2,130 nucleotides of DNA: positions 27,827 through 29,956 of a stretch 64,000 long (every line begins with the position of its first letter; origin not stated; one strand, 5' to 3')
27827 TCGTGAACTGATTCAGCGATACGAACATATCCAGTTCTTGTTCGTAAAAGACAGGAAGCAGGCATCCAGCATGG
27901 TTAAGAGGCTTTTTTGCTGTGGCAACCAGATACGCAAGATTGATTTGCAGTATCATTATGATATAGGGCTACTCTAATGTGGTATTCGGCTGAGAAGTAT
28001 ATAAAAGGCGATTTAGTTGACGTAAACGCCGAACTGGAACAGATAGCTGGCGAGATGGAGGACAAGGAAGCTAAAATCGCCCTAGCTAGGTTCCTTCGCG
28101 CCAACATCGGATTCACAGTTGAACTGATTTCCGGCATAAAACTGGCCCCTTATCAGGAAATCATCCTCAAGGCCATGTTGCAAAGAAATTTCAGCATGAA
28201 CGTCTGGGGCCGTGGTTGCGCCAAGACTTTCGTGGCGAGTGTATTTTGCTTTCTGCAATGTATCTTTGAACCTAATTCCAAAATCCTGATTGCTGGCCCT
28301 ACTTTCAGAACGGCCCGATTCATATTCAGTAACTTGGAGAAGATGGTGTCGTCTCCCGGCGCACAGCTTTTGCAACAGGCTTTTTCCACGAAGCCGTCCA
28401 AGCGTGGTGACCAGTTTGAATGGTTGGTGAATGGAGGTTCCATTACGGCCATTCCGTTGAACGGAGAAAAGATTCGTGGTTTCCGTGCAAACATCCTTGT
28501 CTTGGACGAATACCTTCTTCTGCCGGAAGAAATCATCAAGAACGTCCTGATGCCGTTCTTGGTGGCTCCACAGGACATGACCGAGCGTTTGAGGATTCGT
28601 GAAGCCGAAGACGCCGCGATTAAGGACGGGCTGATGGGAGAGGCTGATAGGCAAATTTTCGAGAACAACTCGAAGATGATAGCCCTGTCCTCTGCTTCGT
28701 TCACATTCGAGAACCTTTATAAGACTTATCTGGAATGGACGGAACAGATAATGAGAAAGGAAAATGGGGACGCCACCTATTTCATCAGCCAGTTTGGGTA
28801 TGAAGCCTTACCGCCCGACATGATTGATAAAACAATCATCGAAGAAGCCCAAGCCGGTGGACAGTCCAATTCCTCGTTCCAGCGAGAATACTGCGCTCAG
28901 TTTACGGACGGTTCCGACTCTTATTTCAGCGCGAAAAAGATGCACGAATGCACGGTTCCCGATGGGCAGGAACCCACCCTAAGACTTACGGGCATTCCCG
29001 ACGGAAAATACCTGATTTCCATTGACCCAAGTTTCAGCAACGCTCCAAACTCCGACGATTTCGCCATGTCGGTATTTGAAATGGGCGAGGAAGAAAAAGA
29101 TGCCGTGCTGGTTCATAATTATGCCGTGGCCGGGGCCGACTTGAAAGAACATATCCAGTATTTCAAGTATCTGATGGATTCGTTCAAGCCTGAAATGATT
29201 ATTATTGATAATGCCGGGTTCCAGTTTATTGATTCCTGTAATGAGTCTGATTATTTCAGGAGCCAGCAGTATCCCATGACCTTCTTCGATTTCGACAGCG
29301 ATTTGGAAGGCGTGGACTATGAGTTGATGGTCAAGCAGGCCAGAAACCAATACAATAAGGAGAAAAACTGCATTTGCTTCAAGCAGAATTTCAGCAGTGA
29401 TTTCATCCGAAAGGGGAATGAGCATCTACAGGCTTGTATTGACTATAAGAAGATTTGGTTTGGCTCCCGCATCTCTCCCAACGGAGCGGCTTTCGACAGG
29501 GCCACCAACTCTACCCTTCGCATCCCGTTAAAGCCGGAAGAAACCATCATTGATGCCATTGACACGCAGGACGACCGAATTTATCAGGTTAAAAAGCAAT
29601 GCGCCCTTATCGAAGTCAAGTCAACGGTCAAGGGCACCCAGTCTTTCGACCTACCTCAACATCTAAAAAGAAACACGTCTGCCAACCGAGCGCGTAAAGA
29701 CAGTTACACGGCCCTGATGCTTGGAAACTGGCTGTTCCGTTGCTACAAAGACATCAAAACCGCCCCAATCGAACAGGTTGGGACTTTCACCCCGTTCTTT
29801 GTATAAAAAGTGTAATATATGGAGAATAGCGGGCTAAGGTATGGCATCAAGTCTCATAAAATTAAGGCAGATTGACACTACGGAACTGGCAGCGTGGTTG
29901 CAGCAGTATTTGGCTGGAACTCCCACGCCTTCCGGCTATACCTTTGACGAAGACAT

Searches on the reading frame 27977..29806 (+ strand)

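Call 89: search_protein_families(library=pfam, proteins=[window:27977-29806:+], max_evalue=0.01)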
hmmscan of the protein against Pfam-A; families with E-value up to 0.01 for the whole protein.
window:27977-29806:+ (609 aa): 1 family
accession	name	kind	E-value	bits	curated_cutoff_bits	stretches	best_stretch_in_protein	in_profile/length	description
PF03237.21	Terminase_6N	-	2.4e-07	31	22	1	78-320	5-211/215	Terminase large subunit, T4likevirus-type, N-terminal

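Call 90: search_protein_families(library=phrogs, proteins=[window:27977-29806:+], max_evalue=0.001)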
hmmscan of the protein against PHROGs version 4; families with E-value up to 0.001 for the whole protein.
window:27977-29806:+ (609 aa): 7 families
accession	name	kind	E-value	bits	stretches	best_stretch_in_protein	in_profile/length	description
phrog_2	-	head and packaging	2.4e-22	80.5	1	55-463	265-550/807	terminase large subunit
phrog_15503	-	unknown function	5.5e-18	66.2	1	52-212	67-224/245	-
phrog_38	-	head and packaging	8.3e-14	52.2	1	28-382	262-585/760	terminase large subunit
phrog_9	-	head and packaging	7.9e-13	49.1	1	54-386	200-519/812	terminase large subunit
phrog_5989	-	head and packaging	5.3e-11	43.2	1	54-216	140-278/347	terminase large subunit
phrog_7579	-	head and packaging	9.9e-09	35.8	1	79-191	26-131/239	terminase large subunit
phrog_5909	-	head and packaging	0.00022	21.4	1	296-414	55-174/285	terminase large subunit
